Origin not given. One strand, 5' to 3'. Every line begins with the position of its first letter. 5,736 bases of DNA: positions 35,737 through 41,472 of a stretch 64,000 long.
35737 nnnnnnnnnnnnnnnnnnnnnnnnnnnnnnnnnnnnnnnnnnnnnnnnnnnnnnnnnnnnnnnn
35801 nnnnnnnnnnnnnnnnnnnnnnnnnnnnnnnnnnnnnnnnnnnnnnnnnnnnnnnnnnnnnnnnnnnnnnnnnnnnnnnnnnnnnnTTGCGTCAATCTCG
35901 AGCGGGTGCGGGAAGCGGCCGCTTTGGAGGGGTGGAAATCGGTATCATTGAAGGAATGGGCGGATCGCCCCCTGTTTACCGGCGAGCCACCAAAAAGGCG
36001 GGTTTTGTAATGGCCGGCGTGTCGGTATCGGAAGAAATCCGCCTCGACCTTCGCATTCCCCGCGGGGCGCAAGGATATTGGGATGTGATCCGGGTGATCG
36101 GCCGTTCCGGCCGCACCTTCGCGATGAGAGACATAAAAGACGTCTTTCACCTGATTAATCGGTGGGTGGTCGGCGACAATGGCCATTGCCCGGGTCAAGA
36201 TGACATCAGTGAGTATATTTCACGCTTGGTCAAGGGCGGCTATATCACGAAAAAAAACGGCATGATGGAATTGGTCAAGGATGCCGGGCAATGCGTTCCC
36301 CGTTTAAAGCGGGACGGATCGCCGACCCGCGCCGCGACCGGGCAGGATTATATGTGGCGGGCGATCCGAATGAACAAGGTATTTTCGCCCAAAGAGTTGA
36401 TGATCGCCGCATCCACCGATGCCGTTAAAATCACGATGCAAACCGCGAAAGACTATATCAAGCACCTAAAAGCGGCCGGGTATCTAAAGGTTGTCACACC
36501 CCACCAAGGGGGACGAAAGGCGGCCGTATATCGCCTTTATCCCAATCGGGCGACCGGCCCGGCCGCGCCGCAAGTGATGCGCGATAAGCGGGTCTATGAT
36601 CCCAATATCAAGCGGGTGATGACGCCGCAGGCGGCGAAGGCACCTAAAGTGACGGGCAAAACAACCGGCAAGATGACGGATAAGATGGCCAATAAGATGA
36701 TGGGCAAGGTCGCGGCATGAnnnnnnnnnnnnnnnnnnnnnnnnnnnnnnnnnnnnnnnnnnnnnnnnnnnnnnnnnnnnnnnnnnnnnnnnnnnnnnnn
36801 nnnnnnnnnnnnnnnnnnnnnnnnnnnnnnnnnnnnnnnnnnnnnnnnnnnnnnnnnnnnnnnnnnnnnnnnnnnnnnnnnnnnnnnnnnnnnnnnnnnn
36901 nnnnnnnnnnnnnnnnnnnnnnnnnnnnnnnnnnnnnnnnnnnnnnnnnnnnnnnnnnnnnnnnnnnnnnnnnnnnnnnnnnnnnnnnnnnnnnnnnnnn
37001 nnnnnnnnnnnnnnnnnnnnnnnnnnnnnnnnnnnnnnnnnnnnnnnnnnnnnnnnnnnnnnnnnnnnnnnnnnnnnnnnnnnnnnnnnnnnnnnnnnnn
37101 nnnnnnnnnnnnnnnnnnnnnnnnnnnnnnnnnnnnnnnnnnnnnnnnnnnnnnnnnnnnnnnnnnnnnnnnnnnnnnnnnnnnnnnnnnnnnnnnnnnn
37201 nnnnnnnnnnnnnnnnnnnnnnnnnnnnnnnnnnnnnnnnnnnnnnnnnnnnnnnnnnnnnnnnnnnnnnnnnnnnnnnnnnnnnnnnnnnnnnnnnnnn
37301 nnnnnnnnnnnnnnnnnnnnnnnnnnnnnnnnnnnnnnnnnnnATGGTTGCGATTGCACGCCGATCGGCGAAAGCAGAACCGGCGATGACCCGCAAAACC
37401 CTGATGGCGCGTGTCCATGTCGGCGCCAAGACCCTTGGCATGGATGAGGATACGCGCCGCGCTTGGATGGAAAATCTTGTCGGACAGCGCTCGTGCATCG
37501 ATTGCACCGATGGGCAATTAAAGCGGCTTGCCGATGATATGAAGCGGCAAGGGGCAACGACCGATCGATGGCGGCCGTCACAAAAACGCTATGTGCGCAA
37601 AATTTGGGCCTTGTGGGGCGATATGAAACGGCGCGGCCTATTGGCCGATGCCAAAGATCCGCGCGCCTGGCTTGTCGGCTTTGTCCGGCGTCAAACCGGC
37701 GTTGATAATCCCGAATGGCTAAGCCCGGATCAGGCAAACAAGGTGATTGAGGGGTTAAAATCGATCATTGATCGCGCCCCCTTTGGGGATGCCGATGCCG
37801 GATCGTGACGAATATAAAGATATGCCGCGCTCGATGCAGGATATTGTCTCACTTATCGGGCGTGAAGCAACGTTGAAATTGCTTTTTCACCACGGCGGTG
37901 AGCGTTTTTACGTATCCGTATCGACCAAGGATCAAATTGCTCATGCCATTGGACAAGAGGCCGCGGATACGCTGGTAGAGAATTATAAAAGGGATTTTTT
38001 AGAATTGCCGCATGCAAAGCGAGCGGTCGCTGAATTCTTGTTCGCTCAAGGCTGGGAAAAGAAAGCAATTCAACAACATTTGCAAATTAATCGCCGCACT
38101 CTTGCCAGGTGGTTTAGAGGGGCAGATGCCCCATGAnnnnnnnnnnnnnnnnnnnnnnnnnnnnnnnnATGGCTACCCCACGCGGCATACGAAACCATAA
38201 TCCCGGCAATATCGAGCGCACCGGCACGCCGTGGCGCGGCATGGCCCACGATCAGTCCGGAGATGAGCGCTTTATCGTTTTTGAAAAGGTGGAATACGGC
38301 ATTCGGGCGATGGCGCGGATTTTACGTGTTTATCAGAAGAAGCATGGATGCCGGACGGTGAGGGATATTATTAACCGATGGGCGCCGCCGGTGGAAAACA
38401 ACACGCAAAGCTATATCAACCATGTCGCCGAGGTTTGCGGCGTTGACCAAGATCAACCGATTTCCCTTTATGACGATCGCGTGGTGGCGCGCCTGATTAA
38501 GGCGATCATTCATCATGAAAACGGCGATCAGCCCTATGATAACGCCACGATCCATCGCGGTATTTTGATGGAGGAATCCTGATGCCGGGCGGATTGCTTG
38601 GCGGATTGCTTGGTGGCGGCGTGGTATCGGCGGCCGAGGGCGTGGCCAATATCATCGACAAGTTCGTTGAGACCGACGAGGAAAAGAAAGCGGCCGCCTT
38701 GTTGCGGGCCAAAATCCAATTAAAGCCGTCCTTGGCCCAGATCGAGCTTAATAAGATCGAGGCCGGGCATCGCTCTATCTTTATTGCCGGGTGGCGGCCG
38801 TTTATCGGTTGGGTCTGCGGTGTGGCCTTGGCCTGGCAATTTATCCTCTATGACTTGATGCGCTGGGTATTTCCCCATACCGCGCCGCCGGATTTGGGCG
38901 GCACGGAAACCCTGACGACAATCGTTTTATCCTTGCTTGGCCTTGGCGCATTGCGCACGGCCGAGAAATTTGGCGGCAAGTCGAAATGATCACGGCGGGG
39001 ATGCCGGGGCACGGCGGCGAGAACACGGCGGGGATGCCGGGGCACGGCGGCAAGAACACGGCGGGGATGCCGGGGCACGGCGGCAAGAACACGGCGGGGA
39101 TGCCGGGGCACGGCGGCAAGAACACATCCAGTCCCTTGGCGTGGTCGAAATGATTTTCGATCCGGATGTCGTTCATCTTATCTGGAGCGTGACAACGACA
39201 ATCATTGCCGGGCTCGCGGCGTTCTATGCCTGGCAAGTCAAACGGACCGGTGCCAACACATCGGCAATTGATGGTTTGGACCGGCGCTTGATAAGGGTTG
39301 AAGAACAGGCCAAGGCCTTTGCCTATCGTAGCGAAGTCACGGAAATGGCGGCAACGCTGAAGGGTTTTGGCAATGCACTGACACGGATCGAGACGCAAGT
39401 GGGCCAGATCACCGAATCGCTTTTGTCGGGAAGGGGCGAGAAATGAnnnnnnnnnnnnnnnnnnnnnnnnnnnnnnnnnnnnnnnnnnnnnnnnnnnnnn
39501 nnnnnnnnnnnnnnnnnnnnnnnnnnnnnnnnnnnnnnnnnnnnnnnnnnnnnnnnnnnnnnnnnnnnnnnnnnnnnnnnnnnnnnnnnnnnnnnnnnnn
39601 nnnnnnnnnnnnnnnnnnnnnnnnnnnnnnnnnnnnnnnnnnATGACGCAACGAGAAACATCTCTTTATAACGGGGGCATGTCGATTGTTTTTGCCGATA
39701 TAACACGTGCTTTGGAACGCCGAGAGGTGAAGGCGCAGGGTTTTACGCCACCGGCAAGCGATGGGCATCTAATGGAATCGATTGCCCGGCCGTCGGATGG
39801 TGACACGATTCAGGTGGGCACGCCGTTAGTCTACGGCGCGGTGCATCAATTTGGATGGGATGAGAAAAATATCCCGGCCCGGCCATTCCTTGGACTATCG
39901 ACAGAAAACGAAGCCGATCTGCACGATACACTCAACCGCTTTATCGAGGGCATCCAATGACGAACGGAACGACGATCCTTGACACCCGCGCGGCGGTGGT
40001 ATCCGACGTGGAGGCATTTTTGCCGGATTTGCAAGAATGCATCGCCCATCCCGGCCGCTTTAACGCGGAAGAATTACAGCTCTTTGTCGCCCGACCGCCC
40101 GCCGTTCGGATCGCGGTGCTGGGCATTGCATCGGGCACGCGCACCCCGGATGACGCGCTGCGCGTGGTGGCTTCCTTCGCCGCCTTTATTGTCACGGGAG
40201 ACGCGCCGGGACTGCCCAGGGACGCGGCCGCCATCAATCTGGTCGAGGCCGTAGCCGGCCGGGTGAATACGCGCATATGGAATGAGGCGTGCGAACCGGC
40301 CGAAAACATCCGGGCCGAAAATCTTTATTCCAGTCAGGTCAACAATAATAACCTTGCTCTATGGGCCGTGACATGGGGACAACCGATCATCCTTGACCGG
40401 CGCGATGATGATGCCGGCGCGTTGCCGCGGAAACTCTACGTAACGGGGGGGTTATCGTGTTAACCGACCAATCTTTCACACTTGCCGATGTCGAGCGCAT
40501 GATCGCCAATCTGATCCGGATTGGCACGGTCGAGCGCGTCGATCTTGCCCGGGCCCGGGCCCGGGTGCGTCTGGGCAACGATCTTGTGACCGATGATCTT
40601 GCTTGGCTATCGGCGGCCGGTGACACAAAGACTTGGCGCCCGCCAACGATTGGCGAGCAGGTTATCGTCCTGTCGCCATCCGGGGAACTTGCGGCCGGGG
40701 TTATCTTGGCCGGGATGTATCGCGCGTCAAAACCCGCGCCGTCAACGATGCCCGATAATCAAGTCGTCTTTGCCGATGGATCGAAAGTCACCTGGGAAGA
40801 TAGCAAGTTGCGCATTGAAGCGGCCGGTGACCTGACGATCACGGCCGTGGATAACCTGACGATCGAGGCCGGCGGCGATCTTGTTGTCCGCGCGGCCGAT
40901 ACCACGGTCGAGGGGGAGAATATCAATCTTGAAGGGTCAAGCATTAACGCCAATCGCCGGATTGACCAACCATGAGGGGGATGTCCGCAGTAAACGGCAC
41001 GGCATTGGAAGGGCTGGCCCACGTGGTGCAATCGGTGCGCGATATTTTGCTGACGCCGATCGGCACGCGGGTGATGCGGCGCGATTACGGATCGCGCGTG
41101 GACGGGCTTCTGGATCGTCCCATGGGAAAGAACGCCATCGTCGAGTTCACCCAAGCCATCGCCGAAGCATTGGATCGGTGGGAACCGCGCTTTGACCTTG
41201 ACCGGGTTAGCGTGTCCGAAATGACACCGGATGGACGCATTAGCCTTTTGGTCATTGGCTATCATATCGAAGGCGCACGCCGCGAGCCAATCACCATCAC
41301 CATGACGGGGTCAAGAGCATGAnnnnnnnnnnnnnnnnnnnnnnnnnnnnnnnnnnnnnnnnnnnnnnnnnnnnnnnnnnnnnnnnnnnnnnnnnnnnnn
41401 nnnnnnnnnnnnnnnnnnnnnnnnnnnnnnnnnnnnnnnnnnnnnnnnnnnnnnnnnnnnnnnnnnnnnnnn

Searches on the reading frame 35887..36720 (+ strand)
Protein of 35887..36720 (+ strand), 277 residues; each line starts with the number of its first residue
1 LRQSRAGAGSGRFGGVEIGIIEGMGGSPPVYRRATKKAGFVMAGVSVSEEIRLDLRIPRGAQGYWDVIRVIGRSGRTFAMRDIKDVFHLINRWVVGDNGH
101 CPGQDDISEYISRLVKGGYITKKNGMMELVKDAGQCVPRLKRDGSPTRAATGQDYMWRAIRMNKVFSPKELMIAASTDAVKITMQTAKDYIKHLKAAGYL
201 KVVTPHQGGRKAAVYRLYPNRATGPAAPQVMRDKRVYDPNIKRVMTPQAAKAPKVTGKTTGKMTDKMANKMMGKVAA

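Call 7: search_protein_families(library=pfam, proteins=[window:35887-36720:+], max_evalue=0.01)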
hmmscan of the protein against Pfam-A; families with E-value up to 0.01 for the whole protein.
window:35887-36720:+ (277 aa): 0 families

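Call 10: search_protein_families(library=phrogs, proteins=[window:35887-36720:+], max_evalue=0.001)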
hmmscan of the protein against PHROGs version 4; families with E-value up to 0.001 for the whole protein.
window:35887-36720:+ (277 aa): 2 families
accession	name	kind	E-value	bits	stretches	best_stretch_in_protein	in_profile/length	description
phrog_2030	-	transcription regulation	2.7e-39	136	1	105-251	44-196/202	transcriptional regulator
phrog_270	-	DNA, RNA and nucleotide metabolism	0.00037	21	0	182-229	79-127/383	replication initiation protein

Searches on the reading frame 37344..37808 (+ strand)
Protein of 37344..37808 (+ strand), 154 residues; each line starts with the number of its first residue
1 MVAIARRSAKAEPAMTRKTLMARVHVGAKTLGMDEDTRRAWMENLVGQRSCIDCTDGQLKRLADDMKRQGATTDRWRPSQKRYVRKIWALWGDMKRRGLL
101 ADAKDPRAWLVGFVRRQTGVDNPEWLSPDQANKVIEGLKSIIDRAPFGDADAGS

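Call 7: search_protein_families(library=pfam, proteins=[window:37344-37808:+], max_evalue=0.01)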
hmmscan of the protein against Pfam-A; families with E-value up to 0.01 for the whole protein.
window:37344-37808:+ (154 aa): 1 family
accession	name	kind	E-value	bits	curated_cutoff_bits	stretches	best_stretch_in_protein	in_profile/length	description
PF06252.17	GemA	-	2.8e-27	96.4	27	1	33-144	1-119/119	Bacteriophage Mu, GemA protein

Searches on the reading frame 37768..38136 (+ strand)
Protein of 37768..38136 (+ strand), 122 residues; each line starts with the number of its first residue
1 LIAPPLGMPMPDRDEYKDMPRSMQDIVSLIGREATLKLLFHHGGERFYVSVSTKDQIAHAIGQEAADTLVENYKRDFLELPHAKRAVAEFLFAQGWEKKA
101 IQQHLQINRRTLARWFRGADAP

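Call 9: search_protein_families(library=phrogs, proteins=[window:37768-38136:+], max_evalue=0.001)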
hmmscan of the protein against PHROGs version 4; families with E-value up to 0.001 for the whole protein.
window:37768-38136:+ (122 aa): 1 family
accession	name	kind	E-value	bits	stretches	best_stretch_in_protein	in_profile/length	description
phrog_836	-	transcription regulation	1.3e-17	65.1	1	10-120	3-121/133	late transcriptional activator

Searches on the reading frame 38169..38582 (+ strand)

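Call 9: search_protein_families(library=phrogs, proteins=[window:38169-38582:+], max_evalue=0.001)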
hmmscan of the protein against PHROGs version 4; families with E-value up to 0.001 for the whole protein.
window:38169-38582:+ (137 aa): 5 families
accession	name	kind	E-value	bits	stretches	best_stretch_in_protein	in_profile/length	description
phrog_873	-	head and packaging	1.1e-59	203.9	1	1-134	352-486/1277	endolysin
phrog_2276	-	tail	1.1e-25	91.4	1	3-132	489-611/673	tail length tape measure protein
phrog_992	-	head and packaging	3.6e-21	76.5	1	6-128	166-283/764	head protein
phrog_7694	-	unknown function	1.6e-17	64.5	1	3-121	503-619/675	-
phrog_7182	-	other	1.6e-17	64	1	4-128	658-790/1228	tail injection transglycosylase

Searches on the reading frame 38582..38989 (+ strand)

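Call 9: search_protein_families(library=phrogs, proteins=[window:38582-38989:+], max_evalue=0.001)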
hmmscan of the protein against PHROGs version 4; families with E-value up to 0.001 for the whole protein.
window:38582-38989:+ (135 aa): 1 family
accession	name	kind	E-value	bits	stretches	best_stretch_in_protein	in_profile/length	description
phrog_3427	-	lysis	9.1e-25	88.3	1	16-134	10-139/141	holin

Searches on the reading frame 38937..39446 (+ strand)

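Call 9: search_protein_families(library=phrogs, proteins=[window:38937-39446:+], max_evalue=0.001)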
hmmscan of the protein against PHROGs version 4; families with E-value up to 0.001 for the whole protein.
window:38937-39446:+ (169 aa): 1 family
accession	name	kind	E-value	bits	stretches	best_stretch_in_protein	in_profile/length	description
phrog_736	-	unknown function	1.4e-06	29.4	1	81-162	12-99/112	-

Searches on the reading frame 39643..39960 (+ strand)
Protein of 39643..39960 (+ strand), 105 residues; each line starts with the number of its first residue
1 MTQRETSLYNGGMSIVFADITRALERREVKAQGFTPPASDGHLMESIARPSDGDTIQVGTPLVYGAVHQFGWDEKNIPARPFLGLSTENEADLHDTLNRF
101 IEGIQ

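Call 9: search_protein_families(library=phrogs, proteins=[window:39643-39960:+], max_evalue=0.001)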
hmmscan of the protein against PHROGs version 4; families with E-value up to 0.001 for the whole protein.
window:39643-39960:+ (105 aa): 1 family
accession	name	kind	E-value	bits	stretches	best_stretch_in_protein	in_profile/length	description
phrog_26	-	connector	1.8e-16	61.5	1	40-103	156-228/321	tail completion or Neck1 protein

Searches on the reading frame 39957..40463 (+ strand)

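Call 9: search_protein_families(library=phrogs, proteins=[window:39957-40463:+], max_evalue=0.001)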
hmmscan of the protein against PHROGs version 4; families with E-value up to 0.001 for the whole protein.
window:39957-40463:+ (168 aa): 2 families
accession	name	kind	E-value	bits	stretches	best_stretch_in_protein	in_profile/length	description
phrog_490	-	head and packaging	6.5e-24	85.9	1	7-149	3-153/190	portal protein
phrog_1072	-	unknown function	2.4e-18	67.2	1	10-162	9-154/174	-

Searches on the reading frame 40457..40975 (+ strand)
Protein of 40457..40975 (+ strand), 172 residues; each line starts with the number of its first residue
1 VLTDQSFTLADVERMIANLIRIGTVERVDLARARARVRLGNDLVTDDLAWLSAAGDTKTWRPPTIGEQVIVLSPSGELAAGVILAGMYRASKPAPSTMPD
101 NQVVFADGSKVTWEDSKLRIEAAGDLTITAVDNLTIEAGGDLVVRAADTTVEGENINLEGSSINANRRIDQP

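Call 9: search_protein_families(library=phrogs, proteins=[window:40457-40975:+], max_evalue=0.001)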
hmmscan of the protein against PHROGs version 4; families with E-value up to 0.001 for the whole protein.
window:40457-40975:+ (172 aa): 3 families
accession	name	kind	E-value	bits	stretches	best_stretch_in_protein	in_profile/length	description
phrog_9992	-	tail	5.5e-34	118.7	1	9-146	7-148/228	baseplate assembly protein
phrog_6142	-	tail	2.3e-20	74.2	1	8-108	7-103/165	baseplate assembly protein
phrog_11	-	tail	6.5e-05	21.1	1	9-146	9-135/1960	baseplate spike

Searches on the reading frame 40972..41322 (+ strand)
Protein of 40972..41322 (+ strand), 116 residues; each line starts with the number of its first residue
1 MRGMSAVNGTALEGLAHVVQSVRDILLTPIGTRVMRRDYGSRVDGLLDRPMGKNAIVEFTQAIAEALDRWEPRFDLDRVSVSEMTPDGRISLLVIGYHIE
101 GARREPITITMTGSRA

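Call 9: search_protein_families(library=phrogs, proteins=[window:40972-41322:+], max_evalue=0.001)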
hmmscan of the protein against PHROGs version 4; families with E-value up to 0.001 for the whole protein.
window:40972-41322:+ (116 aa): 2 families
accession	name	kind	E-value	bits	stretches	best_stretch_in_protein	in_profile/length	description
phrog_43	-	tail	2.1e-34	118.9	1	1-112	5-115/126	baseplate wedge subunit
phrog_261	-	tail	3.3e-13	51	1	6-112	33-140/312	baseplate wedge subunit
